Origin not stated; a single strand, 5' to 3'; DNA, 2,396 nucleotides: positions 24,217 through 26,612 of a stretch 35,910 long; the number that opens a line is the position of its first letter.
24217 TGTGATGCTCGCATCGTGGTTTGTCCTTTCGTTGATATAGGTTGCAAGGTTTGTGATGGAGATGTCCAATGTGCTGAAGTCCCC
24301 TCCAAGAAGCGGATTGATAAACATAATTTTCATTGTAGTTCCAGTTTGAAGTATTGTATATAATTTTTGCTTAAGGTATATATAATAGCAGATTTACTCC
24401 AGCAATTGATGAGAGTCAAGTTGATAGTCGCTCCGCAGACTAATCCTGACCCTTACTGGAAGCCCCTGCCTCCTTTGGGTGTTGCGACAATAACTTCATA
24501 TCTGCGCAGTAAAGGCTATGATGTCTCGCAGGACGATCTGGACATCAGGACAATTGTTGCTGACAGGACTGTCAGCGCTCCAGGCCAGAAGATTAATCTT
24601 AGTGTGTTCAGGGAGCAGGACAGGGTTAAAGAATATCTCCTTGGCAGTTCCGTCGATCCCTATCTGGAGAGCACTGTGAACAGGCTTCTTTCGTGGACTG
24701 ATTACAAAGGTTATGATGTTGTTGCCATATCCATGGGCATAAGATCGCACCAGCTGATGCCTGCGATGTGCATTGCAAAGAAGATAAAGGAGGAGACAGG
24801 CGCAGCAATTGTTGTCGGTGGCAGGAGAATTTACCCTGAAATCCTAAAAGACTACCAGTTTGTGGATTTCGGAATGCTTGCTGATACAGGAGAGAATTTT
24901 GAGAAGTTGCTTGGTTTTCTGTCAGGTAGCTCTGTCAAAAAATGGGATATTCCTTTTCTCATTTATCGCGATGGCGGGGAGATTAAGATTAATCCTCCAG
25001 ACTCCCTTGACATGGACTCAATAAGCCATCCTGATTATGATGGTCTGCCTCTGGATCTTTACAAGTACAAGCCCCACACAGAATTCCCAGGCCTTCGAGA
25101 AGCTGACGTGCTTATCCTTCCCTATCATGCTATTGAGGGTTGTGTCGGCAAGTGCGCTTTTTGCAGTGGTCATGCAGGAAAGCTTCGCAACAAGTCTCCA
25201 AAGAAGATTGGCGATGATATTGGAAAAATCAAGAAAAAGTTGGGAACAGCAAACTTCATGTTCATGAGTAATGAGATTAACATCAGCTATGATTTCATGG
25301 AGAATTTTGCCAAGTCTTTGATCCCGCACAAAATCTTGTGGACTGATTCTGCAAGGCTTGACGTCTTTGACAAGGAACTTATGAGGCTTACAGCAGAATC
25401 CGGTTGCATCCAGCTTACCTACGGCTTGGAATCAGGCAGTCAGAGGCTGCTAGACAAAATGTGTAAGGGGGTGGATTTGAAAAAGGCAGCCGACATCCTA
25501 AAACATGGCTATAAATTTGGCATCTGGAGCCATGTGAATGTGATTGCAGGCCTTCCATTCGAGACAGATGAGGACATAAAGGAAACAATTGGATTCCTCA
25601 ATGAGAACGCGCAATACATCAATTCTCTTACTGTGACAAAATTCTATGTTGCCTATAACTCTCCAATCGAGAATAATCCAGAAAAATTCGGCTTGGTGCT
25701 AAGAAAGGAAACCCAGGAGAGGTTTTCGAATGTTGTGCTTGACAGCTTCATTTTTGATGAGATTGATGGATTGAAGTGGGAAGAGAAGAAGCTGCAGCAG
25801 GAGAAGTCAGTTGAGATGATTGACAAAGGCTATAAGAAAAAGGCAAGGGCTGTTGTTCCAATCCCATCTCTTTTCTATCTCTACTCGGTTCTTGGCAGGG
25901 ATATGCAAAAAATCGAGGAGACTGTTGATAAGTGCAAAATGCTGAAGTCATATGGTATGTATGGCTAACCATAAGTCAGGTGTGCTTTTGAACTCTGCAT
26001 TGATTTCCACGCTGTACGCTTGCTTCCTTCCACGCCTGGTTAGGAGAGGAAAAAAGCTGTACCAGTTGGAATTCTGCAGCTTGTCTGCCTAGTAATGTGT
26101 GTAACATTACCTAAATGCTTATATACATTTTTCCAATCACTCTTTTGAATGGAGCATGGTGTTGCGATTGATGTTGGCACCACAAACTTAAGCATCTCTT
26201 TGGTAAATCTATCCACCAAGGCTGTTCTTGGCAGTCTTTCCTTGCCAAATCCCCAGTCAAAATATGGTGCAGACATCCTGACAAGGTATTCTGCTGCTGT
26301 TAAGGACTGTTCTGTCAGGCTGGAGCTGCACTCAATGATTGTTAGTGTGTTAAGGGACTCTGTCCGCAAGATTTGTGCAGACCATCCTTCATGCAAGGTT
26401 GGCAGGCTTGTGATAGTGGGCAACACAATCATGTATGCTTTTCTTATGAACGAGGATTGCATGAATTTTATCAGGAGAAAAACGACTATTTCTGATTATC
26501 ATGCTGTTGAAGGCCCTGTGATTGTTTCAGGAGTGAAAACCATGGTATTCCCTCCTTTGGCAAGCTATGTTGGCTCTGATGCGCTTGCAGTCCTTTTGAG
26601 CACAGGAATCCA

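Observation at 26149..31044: Orphan corrinoid methyl-transfer trio embedded among class B-like rSAM genes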

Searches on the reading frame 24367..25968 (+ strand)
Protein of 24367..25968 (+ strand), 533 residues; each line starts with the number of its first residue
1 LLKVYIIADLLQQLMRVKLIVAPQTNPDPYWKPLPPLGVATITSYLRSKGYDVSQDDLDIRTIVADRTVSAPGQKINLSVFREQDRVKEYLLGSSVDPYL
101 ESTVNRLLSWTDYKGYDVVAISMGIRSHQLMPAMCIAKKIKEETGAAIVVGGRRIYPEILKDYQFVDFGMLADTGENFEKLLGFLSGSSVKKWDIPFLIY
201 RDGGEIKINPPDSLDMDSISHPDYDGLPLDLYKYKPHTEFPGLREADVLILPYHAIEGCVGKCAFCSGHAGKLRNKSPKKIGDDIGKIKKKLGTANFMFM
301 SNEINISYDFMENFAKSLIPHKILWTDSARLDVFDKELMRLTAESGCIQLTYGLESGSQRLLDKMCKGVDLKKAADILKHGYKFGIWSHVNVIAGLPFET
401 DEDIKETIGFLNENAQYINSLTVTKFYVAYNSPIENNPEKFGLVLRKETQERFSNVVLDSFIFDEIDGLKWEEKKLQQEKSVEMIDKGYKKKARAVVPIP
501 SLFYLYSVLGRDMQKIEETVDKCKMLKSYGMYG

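Call 3: search_protein_families(library=pfam, proteins=[window:24367-25968:+], max_evalue=0.01)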
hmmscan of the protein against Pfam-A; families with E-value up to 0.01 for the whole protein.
window:24367-25968:+ (533 aa): 2 families
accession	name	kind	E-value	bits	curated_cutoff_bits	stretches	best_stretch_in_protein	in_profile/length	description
PF04055.27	Radical_SAM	-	1.7e-18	67.7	29.5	1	256-411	4-166/166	Radical SAM superfamily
PF02310.24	B12-binding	-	0.00041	20.6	32.1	0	86-168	28-107/121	B12 binding domain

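Call 4: search_protein_families(library=ncbifam, proteins=[window:24367-25968:+], max_evalue=0.01)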
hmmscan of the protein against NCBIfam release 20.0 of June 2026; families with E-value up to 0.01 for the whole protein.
window:24367-25968:+ (533 aa): 21 families
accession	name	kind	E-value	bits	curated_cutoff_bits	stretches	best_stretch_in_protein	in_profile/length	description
NF050148.1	rSAM_ApyD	equivalog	2.1e-26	92.5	750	1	133-426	90-378/645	RiPP biosynthesis radical SAM protein ApyD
TIGR04479.1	bcpD_PhpK_rSAM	subfamily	1.5e-24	86.3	600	1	255-444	246-437/504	PhpK family radical SAM P-methyltransferase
TIGR03975.1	rSAM_ocin_1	subfamily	1.5e-20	73.3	281.85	1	89-446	107-463/606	RiPP maturation radical SAM C-methyltransferase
NF038361.1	rSAM_Sden_1168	equivalog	2.1e-20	72.8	575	1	105-413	130-450/560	Sden_1168 family B12-binding radical SAM P-methyltransferase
TIGR03471.1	HpnJ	equivalog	2.2e-20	73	577.6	1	248-413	192-364/472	hopanoid biosynthesis associated radical SAM protein HpnJ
TIGR04014.1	B12_SAM_MJ_0865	equivalog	9.9e-19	67.4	360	1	115-413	38-335/434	methyl-coenzyme M reductase glutamine C-methyltransferase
TIGR04385.1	B12_rSAM_cofa1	equivalog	5.8e-17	62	450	1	147-412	101-362/438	B12 lower ligand biosynthesis radical SAM protein BzaD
TIGR02026.1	BchE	equivalog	1.1e-15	57.5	481.35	1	136-426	82-378/497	magnesium-protoporphyrin IX monomethyl ester anaerobic oxidative cyclase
TIGR04190.1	B12_SAM_Ta0216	equivalog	2e-15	56.4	500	1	133-458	96-446/554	TIGR04190 family B12-binding domain/radical SAM domain protein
TIGR04072.2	rSAM_ladder_B12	equivalog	1.4e-14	53.6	360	1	133-413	86-348/443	lipid biosynthesis B12-binding/radical SAM protein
TIGR04013.1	B12_SAM_MJ_1487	hypoth_equivalog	2.1e-10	40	251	1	349-416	268-335/382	TIGR04013 family B12-binding domain/radical SAM domain-containing protein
TIGR03960.1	rSAM_fuse_unch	hypoth_equivalog_domain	6.8e-10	38.1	462.3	1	256-408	259-418/605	TIGR03960 family B12-binding radical SAM protein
TIGR04295.1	B12_rSAM_oligo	hypoth_equivalog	1.4e-07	30.6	400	1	137-391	94-340/422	TIGR04295 family B12-binding domain-containing radical SAM protein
NF040542.1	rSAM_RCCLKC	equivalog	1.3e-06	27.9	450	1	111-414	44-350/423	arsinothricin biosynthesis radical SAM protein ArsL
NF033070.1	rSAM_AprD4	equivalog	3.2e-06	26.3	500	1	322-413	273-365/456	AprD4 family radical SAM diol-dehydratase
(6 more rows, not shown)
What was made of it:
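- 24367..25968 (+): B12-type radical SAM enzyme just upstream of the RACo gene. Paralogue of 19335 and 32421. Pfam and NCBIfam (calls 3, 4).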

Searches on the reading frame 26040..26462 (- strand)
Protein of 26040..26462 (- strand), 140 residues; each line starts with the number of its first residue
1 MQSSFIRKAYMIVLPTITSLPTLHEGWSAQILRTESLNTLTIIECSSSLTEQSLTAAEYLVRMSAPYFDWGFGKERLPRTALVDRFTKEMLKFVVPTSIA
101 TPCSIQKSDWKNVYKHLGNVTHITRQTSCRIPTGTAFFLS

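Call 7: search_protein_families(library=pfam, proteins=[window:26040-26462:-], max_evalue=0.001)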
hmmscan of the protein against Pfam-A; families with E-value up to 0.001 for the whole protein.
window:26040-26462:- (140 aa): 0 families
